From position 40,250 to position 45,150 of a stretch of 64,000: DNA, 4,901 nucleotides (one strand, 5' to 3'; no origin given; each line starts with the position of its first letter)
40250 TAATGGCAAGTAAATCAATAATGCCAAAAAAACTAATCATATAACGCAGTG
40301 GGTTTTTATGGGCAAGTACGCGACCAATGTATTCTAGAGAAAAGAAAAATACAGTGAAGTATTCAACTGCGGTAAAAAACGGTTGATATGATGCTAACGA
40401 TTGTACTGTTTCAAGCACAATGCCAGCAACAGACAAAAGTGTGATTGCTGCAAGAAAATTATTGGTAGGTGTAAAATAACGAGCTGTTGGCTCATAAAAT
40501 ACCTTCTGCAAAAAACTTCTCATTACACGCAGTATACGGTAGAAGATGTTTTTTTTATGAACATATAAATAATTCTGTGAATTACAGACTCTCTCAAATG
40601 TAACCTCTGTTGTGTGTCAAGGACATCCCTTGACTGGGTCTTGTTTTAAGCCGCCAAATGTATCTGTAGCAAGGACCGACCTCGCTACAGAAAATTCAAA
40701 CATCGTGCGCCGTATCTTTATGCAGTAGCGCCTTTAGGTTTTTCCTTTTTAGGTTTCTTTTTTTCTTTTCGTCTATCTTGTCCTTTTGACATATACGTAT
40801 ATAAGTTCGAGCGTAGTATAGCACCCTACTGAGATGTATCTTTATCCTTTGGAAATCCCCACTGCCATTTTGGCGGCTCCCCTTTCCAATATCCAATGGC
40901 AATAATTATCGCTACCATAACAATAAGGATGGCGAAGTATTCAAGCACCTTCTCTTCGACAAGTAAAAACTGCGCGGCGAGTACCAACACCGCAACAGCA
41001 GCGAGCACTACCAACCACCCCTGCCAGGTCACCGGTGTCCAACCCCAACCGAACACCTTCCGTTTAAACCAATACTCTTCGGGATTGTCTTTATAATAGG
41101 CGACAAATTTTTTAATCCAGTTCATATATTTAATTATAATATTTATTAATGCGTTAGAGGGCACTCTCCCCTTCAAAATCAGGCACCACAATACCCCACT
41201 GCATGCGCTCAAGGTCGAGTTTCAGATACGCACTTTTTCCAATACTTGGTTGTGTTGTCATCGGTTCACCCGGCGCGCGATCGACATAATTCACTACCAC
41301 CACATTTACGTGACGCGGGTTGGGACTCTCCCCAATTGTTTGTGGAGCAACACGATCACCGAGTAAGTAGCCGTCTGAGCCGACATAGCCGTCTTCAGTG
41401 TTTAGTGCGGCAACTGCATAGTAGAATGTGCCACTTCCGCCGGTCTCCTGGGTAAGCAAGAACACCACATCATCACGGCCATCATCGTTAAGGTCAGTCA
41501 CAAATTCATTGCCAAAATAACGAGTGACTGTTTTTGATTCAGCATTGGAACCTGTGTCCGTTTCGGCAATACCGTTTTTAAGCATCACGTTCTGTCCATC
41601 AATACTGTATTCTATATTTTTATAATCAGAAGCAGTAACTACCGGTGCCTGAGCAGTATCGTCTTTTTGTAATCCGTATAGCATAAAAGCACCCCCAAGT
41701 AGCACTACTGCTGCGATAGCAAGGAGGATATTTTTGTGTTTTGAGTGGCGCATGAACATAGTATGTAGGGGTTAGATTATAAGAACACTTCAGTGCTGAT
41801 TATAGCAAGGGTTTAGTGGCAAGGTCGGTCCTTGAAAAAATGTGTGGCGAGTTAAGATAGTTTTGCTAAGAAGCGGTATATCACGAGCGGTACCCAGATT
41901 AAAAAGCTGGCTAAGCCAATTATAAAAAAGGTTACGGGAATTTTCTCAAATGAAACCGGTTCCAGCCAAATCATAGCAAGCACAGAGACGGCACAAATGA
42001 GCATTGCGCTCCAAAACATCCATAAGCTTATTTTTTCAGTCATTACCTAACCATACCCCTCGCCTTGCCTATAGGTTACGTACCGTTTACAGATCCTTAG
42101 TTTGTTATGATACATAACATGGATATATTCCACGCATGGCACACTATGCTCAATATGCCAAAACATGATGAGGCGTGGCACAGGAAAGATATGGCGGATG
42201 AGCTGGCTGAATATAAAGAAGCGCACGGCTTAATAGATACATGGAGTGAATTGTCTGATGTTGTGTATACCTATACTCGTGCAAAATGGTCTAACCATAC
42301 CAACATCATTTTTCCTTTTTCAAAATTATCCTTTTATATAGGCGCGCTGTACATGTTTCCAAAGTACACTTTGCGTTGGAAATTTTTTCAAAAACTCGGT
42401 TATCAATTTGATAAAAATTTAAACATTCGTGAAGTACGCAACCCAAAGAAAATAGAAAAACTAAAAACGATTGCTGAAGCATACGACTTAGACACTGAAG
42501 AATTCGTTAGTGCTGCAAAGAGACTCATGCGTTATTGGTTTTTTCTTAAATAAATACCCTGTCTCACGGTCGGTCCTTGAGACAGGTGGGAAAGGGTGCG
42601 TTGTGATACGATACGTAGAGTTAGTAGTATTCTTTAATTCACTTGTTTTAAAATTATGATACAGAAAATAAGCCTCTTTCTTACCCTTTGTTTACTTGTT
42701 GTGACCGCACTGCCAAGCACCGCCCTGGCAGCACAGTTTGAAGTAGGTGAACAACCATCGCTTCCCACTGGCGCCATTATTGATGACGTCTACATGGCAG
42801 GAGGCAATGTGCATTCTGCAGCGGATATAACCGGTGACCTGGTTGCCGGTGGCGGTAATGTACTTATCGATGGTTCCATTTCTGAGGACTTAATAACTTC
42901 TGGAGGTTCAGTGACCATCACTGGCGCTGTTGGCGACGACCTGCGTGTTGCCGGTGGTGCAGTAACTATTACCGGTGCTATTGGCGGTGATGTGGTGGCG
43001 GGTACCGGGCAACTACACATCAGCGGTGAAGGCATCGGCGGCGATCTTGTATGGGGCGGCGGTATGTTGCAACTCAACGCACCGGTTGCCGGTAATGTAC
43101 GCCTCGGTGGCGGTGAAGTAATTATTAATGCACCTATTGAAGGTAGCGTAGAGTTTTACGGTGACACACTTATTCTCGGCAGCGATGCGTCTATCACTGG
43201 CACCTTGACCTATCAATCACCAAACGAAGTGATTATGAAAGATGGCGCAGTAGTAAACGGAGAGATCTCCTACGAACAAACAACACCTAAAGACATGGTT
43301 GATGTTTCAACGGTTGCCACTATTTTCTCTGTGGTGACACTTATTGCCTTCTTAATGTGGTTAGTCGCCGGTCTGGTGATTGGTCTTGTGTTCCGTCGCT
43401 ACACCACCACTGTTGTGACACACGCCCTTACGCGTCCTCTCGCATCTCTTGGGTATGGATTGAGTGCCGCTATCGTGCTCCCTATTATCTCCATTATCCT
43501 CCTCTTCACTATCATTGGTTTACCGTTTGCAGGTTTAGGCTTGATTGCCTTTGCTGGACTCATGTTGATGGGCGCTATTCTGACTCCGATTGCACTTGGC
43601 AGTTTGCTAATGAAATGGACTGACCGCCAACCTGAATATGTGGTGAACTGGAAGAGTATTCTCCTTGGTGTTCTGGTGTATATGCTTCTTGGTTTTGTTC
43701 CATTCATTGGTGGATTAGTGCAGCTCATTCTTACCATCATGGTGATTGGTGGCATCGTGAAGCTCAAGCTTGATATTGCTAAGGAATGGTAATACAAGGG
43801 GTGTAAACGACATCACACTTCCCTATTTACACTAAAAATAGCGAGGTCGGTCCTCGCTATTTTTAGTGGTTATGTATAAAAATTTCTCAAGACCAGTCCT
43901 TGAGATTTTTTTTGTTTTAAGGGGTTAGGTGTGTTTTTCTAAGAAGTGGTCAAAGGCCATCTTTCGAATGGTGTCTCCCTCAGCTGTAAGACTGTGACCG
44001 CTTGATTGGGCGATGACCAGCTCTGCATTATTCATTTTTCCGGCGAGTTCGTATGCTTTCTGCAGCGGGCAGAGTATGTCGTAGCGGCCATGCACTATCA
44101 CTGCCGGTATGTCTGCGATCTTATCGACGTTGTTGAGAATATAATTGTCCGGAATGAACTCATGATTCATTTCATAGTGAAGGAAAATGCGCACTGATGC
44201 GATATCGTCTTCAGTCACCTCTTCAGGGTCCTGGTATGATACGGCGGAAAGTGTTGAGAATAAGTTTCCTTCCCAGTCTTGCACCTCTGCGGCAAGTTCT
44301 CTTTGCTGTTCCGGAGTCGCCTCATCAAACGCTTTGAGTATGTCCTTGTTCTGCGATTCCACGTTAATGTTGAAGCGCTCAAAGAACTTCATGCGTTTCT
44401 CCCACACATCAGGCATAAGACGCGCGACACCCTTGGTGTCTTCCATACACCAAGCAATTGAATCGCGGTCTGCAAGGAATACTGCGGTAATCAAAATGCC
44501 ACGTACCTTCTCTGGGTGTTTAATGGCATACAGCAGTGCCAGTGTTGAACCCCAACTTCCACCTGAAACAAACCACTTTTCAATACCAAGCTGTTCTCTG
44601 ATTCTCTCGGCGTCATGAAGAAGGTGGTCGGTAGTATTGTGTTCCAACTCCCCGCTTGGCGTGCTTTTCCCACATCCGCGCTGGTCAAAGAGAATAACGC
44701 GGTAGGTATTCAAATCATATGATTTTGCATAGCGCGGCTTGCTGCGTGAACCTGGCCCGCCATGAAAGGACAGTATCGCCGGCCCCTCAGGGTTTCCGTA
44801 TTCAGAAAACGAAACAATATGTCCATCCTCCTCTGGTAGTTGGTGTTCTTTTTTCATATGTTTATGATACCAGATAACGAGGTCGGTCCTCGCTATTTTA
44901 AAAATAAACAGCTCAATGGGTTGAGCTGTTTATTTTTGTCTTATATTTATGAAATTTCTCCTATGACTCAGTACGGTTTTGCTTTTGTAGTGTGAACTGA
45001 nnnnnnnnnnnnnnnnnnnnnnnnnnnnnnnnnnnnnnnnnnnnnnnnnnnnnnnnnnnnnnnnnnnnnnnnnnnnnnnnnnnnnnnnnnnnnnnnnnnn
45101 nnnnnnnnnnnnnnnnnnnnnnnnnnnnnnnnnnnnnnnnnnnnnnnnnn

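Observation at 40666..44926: Family of six intergenic hairpins sharing a conserved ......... (variant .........) loop with co-varying stems, confined to a 4.3-kb stretch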

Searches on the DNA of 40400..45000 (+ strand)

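Call 36: search_rna_families(source=window, start=40400, end=45000, threshold=evalue, max_evalue=10)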
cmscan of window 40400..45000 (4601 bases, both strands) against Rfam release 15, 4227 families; matches with E-value up to 10: 10.
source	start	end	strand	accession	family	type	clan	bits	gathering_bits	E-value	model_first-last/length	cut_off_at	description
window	44851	44958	+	RF02553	YrlA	Gene; sRNA;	-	34.9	69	5.1e-05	1-114/114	no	Y RNA-like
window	43821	43928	+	RF02579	tsr26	Gene; sRNA;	-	23.5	141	2.4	1-122/122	no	S. aureus tsr26 small RNA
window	44893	44954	-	RF02362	Yfr10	Gene; sRNA;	-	22.3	43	5.7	1-78/78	no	Cyanobacterial functional RNA 10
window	43830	43868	+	RF03769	mir-3913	Gene; miRNA;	-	19.5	100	3.2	1-100/100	no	mir-3913 microRNA precursor family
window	44860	44984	+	RF01207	snR73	Gene; snRNA; snoRNA; CD-box;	CL00056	19.5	37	6.7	1-103/103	no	Small nucleolar RNA snR73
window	44118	44200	+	RF01163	snoR64a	Gene; snRNA; snoRNA; CD-box;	-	19.5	45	8.5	1-77/77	no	Small nucleolar RNA snoR64a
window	43677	43743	-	RF01559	DdR1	Gene; snRNA; snoRNA; CD-box;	-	19.4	70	4.2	1-66/66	no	Dictyostelium snoRNA DdR1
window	43832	43866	+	RF03664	MIR6288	Gene; miRNA;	-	19.3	74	3.6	1-92/92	no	MIR6288 microRNA precursor family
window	44894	44947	+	RF04089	mir-753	Gene; miRNA;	-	18.2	62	8.8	1-62/62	no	mir-753 microRNA precursor family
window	42737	42799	+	RF01734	Fluoride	Cis-reg; riboswitch;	-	14.1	34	2.9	1-64/64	no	Fluoride riboswitch aptamer (crcB RNA motif)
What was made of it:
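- The other five copies give no such hit (call 36).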

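Call 47: build_rna_model(alignment_id=A1, structure=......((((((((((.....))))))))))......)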
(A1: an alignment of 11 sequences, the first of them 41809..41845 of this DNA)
Model R1 built from alignment A1 (11 sequences, 37 columns); structure: as given.
model positions 37; base pairs 10; branch points 0; effective number of sequences 11; information 0.83 bits per position. Calibrated on 0.2 Mb of random sequence (short: E-values are rough).
structure used (alignment columns):
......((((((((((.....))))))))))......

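Call 48: search_with_rna_model(model_id=R1, source=window, filters=off, max_evalue=10, show_alignments=0)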
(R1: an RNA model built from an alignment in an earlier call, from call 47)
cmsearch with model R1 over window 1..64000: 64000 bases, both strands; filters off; matches with E-value up to 10: 24.
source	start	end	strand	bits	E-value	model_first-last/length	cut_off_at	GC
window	43831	43867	+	43.5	7.9e-12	1-37/37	no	0.41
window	44867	44903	+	38.2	5.2e-10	1-37/37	no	0.41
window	40659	40695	-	36.9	1.5e-09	1-37/37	no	0.46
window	42554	42590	+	34.4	1.1e-08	1-37/37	no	0.59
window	43877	43913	+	32.7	4.5e-08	1-37/37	no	0.27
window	41809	41845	+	32.1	7e-08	1-37/37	no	0.46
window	43831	43867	-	26.9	4.5e-06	1-37/37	no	0.41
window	44867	44903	-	18.8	0.0032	1-37/37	no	0.41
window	43877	43913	-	15.5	0.043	1-37/37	no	0.27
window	40659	40695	+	14.6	0.085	1-37/37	no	0.46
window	3032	3075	-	11.1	1.5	1-37/37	no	0.39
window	9966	10001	-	10.7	2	1-37/37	no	0.31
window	9966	10001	+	10.7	2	1-37/37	no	0.31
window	62134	62172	+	10.7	2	1-37/37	no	0.44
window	31521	31562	+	10.7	2.1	1-37/37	no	0.5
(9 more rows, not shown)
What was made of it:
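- Checked: The next best hit in the window scores 11 bits, E = 1.5 (call 48).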

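Call 61: search_with_rna_model(model_id=R1, sources=[L187, L188, L189, L190, L191, L192, L193, L195, L196, L197, L198, L199, L124, L125, L120, L122, L184, L003, L072, L171, L145, L043, L097], max_evalue=1)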
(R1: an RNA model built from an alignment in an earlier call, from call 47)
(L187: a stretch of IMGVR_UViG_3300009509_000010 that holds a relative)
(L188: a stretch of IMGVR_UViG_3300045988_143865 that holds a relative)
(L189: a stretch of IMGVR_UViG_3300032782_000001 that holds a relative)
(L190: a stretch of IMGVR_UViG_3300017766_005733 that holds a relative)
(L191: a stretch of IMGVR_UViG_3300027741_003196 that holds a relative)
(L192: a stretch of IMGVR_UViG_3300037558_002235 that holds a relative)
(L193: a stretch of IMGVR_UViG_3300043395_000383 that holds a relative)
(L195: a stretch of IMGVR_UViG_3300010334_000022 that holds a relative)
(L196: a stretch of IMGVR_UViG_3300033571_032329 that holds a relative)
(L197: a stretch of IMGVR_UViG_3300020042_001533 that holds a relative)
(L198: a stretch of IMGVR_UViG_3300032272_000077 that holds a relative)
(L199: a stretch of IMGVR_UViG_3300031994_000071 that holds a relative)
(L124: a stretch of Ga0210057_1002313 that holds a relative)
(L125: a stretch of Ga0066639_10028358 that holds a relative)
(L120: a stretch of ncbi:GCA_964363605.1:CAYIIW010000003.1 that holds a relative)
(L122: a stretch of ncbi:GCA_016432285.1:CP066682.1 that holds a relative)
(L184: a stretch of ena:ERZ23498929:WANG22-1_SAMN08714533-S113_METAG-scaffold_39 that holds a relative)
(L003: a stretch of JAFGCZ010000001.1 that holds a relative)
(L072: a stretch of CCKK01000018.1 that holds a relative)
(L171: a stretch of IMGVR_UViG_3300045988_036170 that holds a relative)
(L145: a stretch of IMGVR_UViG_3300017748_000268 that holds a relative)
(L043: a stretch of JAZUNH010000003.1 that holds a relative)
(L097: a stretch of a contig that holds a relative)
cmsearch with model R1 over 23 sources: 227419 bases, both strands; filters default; matches with E-value up to 1: 26.
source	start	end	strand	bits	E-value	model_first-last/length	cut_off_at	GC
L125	233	269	+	43.7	2.4e-11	1-37/37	no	0.46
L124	72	108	+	40.8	2.4e-10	1-37/37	no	0.51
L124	380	416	+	39.2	8.8e-10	1-37/37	no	0.57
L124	260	296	-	34.6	3.3e-08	1-37/37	no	0.51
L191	6868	6904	+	31.8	3.3e-07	1-37/37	no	0.41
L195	1198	1234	+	31.8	3.3e-07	1-37/37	no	0.41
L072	6389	6425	-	31.7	3.6e-07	1-37/37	no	0.46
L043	93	129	+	29.9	1.6e-06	1-37/37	no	0.54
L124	319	355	-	29.6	1.9e-06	1-37/37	no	0.51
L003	7682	7718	+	29.2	2.5e-06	1-37/37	no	0.49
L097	5525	5561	-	23.9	0.00019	1-37/37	no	0.73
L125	233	269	-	22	0.00084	1-37/37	no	0.46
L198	3466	3484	+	20.9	0.002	10-28/37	no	0.68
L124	260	296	+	20.4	0.003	1-37/37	no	0.51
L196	3600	3616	+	19.5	0.0064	11-27/37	no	0.65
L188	8334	8368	-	19.3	0.0075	1-37/37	no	0.54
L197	8777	8809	-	19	0.0089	1-37/37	no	0.52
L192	5270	5306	-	18.8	0.011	1-37/37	no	0.57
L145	6561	6597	-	18.8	0.011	1-37/37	no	0.57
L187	95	113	-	18.8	0.011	10-28/37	no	0.68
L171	9020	9034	+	18.4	0.015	12-26/37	no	0.73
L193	4435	4451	+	18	0.021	11-27/37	no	0.53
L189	10768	10782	+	17.4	0.034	12-26/37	no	0.6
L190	5864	5878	-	17.4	0.034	12-26/37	no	0.6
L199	450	464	-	17.4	0.034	12-26/37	no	0.6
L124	380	416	-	15.4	0.16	1-37/37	no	0.57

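Call 70: search_with_rna_model(model_id=R1, sources=[L200, L201, L202, L203, L204, L205], max_evalue=5, filters=off)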
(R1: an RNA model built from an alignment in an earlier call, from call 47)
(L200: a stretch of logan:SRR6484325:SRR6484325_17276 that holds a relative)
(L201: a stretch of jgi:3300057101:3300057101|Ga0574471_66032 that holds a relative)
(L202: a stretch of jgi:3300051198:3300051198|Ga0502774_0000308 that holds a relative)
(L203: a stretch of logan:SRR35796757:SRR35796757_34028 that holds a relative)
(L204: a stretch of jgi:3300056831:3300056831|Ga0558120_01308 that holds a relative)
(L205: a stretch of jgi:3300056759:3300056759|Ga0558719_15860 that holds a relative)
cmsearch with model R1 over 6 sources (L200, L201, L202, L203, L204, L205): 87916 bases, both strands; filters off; matches with E-value up to 5: 23.
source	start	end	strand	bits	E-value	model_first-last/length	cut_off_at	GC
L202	9208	9247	-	18.8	0.0042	1-37/37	no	0.38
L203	9208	9247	-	18.8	0.0042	1-37/37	no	0.38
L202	2903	2947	-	15.1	0.083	1-37/37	no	0.4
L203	2903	2947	-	15.1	0.083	1-37/37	no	0.4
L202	9208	9247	+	14.2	0.16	1-37/37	no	0.38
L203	9208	9247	+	14.2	0.16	1-37/37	no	0.38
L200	8386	8422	+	12.9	0.46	1-37/37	no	0.3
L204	3466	3496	-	12.6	0.59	1-37/37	no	0.26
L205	3466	3496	-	12.6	0.59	1-37/37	no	0.26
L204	1158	1190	-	11.8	1.2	1-37/37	no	0.33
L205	1158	1190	-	11.8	1.2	1-37/37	no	0.33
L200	8059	8095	-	11.6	1.3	1-37/37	no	0.3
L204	1158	1190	+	11.5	1.4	1-37/37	no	0.33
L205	1158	1190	+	11.5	1.4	1-37/37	no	0.33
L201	9368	9406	-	10.7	2.8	1-37/37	no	0.44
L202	2903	2947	+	10.5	3.2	1-37/37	no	0.4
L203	2903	2947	+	10.5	3.2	1-37/37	no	0.4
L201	2845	2881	-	10.3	3.7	1-37/37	no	0.35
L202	6561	6595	-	10.2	4.2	1-37/37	no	0.26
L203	6561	6595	-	10.2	4.2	1-37/37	no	0.26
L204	18770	18807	-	10.1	4.4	1-37/37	no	0.29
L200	8386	8422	-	10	4.8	1-37/37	no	0.3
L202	12431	12469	+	10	4.8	1-37/37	no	0.59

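Call 86: search_dna_similar(query=window:43830-43868:+, collection=plasmids, mode=distant, max_evalue=10, max_rows=15)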
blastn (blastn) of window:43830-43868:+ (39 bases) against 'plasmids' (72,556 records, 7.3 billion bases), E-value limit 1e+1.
No match.

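Call 87: search_dna_similar(query=window:43830-43868:+, collection=phages, mode=distant, max_evalue=10, max_rows=15)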
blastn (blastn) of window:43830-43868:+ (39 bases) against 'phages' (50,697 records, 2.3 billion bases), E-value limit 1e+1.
No match.

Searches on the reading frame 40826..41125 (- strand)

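Call 10: search_protein_families(library=pfam, proteins=[window:40826-41125:-], max_evalue=0.01)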
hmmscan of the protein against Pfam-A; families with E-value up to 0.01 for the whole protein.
window:40826-41125:- (99 aa): 3 families
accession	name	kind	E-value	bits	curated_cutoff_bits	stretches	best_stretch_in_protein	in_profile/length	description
PF20990.2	DUF2207_C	-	0.0017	18.5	33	1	9-78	125-181/247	Predicted membrane protein (DUF2207) C-terminal domain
PF01757.29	Acyl_transf_3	-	0.0031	17.1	31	1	26-90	201-270/326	Acyltransferase domain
PF11893.13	DUF3413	-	0.0096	15.6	27.1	0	23-75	42-96/248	Domain of unknown function (DUF3413)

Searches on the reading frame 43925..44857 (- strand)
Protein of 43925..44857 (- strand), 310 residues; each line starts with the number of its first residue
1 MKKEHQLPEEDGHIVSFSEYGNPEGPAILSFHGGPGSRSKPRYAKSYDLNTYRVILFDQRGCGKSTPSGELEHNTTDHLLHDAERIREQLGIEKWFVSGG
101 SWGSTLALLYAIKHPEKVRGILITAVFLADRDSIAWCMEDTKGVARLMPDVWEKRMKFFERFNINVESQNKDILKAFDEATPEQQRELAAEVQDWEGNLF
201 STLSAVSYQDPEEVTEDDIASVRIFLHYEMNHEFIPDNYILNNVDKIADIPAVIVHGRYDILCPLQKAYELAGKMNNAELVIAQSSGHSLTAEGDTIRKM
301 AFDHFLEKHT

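Call 10: search_protein_families(library=pfam, proteins=[window:43925-44857:-], max_evalue=0.01)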
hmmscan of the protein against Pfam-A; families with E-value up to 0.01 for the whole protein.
window:43925-44857:- (310 aa): 4 families
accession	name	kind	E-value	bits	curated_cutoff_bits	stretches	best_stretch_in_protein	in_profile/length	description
PF00561.26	Abhydrolase_1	-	1.6e-31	110.3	25.8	1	26-292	1-242/245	alpha/beta hydrolase fold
PF12146.15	Hydrolase_4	-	1.8e-14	54.1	27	1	44-154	24-136/239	Serine aminopeptidase, S33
PF12697.13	Abhydrolase_6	-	5.1e-08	34.3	26.3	1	48-291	19-207/217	Alpha/beta hydrolase family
PF08386.16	Abhydrolase_4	-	2.8e-06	27.8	21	1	247-307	32-92/103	TAP-like protein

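Call 18: find_encoding_contigs(protein=window:43925-44857:-, flank=10000)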
Protein window:43925-44857:- (310 aa): no gene with exactly this product is on record in the collection.
